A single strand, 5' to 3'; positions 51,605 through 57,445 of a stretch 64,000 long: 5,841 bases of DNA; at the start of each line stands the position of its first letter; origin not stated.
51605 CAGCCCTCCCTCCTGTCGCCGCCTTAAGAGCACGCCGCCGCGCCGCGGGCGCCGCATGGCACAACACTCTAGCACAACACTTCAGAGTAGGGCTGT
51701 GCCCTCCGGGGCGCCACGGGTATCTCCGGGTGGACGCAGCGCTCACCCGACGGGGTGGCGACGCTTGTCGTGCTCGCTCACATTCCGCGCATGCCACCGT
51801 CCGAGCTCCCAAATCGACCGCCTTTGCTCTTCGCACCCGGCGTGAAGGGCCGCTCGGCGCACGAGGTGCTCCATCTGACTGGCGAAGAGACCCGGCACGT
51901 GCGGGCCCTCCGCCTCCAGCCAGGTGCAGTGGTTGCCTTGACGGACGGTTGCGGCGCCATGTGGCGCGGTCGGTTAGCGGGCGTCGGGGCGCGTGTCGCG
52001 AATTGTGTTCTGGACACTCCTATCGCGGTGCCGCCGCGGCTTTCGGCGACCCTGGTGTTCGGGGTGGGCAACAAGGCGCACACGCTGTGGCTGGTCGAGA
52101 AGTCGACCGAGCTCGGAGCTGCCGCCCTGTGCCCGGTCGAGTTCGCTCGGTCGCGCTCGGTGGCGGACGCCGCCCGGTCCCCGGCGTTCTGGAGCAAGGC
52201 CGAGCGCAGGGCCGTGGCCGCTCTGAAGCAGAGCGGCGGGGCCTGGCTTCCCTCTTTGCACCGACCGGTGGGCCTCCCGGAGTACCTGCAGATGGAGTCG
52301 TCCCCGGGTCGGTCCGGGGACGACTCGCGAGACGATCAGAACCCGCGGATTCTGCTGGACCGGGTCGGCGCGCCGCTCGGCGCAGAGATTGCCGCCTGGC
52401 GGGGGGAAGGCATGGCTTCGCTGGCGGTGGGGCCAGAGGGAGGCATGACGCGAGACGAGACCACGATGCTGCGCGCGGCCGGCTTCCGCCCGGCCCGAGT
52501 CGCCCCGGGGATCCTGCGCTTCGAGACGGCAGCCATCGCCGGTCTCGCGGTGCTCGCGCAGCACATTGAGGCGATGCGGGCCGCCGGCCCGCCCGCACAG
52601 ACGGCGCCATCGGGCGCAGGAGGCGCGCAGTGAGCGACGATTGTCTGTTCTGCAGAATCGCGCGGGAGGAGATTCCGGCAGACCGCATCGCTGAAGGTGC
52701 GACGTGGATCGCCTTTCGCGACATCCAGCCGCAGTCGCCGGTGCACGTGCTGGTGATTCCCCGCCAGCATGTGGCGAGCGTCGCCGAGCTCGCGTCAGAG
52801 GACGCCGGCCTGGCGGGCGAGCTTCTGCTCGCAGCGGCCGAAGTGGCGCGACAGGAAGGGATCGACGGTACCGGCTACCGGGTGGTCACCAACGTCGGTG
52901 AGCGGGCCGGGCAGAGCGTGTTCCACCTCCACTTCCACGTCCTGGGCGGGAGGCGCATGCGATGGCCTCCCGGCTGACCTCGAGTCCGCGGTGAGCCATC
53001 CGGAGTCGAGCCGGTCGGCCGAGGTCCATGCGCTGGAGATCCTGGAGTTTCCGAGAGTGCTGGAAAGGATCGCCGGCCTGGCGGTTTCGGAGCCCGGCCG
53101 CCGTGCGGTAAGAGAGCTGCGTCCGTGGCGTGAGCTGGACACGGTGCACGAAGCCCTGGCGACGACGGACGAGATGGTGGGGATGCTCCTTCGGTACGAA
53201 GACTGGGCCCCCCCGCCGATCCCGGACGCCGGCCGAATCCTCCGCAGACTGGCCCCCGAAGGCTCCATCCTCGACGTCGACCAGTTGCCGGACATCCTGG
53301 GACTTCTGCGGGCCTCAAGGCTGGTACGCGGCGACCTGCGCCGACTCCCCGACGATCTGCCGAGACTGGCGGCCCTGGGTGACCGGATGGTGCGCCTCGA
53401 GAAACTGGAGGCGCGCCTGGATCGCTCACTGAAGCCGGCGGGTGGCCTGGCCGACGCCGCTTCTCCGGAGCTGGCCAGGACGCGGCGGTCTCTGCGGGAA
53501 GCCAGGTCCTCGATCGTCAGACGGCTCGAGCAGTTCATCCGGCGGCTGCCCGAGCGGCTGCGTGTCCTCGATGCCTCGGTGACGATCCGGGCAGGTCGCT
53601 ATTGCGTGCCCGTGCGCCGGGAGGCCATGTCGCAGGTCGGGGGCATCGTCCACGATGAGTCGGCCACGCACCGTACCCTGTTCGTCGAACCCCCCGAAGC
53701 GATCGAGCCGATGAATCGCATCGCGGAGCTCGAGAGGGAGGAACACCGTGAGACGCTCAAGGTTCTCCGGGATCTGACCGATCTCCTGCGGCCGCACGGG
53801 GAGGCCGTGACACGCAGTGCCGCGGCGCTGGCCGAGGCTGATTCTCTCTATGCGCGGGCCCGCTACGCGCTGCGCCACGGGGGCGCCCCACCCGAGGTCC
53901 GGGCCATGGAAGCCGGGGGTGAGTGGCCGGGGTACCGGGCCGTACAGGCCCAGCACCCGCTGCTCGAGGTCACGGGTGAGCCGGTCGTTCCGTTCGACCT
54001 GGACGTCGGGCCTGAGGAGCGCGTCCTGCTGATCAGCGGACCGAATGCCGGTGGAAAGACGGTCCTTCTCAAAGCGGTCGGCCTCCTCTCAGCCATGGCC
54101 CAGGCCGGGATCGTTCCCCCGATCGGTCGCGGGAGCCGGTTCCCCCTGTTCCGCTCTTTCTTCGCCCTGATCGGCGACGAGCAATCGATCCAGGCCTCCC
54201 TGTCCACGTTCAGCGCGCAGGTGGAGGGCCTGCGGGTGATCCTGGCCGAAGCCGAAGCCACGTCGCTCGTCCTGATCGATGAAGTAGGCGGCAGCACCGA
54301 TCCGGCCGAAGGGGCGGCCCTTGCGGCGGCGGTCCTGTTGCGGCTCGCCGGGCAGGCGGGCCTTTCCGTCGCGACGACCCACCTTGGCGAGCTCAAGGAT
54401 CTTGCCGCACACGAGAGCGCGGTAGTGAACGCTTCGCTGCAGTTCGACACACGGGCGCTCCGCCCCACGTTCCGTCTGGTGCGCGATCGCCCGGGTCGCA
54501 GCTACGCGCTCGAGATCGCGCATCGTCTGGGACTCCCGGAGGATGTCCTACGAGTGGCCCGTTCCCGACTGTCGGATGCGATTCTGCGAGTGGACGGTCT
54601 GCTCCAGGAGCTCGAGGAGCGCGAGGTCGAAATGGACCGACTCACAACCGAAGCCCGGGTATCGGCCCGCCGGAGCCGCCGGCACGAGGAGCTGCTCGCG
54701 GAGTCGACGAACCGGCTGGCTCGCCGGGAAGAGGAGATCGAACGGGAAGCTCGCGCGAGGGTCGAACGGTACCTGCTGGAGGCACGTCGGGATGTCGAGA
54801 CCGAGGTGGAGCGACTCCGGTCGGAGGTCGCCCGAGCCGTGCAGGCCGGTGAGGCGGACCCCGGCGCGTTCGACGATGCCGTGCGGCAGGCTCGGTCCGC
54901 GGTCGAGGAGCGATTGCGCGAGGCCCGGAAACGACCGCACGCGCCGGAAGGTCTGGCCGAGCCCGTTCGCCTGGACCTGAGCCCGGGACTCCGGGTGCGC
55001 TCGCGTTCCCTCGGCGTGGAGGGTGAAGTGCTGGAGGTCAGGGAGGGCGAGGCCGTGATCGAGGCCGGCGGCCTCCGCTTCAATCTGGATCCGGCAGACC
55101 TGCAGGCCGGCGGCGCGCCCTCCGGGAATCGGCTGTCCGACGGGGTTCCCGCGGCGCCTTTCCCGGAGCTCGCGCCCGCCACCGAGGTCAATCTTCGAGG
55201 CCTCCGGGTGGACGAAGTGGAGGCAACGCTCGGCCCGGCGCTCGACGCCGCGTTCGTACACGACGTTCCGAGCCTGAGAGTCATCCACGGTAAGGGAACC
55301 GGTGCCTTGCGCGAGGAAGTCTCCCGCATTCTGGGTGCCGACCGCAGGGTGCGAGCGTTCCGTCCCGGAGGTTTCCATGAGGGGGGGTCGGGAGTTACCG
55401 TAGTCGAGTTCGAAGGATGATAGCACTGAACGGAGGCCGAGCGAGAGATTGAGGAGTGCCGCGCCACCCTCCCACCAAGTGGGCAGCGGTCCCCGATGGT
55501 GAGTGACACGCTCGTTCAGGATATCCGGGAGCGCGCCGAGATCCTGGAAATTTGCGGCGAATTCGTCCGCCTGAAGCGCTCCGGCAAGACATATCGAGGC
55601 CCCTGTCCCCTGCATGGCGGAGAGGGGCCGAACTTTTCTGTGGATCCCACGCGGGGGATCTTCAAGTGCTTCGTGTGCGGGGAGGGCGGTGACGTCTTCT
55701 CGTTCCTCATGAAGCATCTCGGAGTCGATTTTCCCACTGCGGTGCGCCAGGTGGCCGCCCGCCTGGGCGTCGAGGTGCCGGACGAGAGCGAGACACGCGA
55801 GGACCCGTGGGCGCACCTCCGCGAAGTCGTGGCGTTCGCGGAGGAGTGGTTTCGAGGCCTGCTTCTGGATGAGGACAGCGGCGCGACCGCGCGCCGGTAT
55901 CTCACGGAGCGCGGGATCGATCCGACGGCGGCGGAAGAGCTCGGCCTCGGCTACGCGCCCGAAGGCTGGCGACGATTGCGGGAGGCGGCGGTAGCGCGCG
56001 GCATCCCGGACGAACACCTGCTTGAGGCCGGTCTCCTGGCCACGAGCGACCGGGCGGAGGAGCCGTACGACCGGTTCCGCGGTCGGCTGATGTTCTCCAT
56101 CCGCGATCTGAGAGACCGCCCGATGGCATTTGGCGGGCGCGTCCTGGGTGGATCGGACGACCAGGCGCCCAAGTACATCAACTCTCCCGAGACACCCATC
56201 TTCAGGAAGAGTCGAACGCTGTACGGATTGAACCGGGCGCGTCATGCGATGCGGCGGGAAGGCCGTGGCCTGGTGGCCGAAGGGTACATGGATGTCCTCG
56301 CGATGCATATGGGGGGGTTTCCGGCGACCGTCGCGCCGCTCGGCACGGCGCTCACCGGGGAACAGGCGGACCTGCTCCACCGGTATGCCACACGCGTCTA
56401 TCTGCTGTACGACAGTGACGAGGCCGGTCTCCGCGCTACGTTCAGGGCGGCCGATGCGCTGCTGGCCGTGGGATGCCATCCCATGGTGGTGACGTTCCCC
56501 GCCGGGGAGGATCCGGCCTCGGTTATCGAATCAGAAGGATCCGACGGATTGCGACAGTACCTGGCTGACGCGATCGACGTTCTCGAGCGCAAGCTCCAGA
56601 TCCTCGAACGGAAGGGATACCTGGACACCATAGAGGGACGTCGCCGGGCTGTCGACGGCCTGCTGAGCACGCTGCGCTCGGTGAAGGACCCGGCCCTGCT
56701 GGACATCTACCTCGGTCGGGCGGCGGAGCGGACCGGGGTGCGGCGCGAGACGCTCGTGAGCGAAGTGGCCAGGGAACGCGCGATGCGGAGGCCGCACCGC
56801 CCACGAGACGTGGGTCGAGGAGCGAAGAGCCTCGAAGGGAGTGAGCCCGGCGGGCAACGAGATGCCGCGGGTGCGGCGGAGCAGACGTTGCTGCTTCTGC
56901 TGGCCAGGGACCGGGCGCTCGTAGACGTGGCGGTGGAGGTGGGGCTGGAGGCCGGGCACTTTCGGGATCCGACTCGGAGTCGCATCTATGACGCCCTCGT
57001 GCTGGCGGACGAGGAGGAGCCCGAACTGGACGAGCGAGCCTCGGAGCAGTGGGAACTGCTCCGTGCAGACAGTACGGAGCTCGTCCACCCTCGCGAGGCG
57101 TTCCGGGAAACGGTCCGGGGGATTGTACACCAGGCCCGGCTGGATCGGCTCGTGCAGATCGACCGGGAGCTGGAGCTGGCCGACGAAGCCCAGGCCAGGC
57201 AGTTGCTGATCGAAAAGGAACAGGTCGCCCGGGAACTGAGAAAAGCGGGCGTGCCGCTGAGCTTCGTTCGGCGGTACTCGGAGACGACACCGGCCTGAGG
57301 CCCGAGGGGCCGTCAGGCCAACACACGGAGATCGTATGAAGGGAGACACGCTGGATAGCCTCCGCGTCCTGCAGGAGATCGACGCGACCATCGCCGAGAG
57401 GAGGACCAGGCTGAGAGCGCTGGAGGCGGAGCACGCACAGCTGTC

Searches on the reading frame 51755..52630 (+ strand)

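Call 69: search_protein_families(library=pfam, proteins=[window:51755-52630:+], max_evalue=0.00001)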
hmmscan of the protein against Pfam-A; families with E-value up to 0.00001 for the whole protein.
window:51755-52630:+ (292 aa): 1 family
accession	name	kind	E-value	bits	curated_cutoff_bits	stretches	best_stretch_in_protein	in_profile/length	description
PF04452.19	Methyltrans_RNA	-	7.2e-27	94.4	23.9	1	96-267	5-164/165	RNA methyltransferase domain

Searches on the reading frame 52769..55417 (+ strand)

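Call 69: search_protein_families(library=pfam, proteins=[window:52769-55417:+], max_evalue=0.00001)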
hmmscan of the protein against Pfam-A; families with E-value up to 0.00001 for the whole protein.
window:52769-55417:+ (883 aa): 3 families
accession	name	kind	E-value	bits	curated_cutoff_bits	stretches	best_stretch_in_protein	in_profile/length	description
PF00488.27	MutS_V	-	8.5e-28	98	30.2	1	421-601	2-184/188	MutS domain V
PF01713.27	Smr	-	3.3e-19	69.3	25.7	1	807-881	1-76/77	Smr domain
PF20297.4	MSSS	-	6.4e-07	29.4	26.8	1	739-778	1-42/42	MutS2 and Smr-associated SH3 domain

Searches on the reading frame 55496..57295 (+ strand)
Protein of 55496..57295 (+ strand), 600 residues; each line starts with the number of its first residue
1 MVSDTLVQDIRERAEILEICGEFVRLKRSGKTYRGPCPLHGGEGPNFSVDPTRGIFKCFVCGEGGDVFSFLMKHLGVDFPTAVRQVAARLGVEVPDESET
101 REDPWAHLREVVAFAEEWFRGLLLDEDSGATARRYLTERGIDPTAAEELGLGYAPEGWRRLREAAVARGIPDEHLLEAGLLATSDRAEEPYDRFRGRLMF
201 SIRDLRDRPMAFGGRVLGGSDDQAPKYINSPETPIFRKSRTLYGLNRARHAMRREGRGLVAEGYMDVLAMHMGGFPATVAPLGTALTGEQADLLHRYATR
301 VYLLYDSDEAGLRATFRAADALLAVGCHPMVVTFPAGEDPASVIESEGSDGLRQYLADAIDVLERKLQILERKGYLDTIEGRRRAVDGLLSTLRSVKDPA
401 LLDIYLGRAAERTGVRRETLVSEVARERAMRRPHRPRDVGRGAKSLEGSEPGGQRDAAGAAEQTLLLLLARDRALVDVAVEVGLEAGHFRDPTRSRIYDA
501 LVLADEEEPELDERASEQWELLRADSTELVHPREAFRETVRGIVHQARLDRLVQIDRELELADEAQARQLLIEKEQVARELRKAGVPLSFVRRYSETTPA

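Call 69: search_protein_families(library=pfam, proteins=[window:55496-57295:+], max_evalue=0.00001)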
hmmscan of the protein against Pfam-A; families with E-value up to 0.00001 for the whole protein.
window:55496-57295:+ (600 aa): 7 families
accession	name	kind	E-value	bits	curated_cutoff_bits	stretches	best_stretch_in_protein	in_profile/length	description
PF08275.17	DNAG_N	-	1.1e-36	126.2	26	1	124-248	6-127/128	DNA primase catalytic core, N-terminal domain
PF01807.25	Zn_ribbon_DnaG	-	1.1e-26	93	24.9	1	3-97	2-96/98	CHC2 zinc finger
PF13155.12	Toprim_2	-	1.9e-18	67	22.1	1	260-343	2-87/88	Toprim-like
PF13662.12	Toprim_4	-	4.2e-15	56.2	25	1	259-324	4-76/85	Toprim domain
PF13362.12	Toprim_3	-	2.2e-08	34.8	27.2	1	259-350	3-95/95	Toprim domain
PF01751.28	Toprim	-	4.8e-08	33.5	23.1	1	260-322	4-80/96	Toprim domain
PF10410.14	DnaB_bind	-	8.3e-08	32.8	20.6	1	366-417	4-55/56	DnaB-helicase binding domain of primase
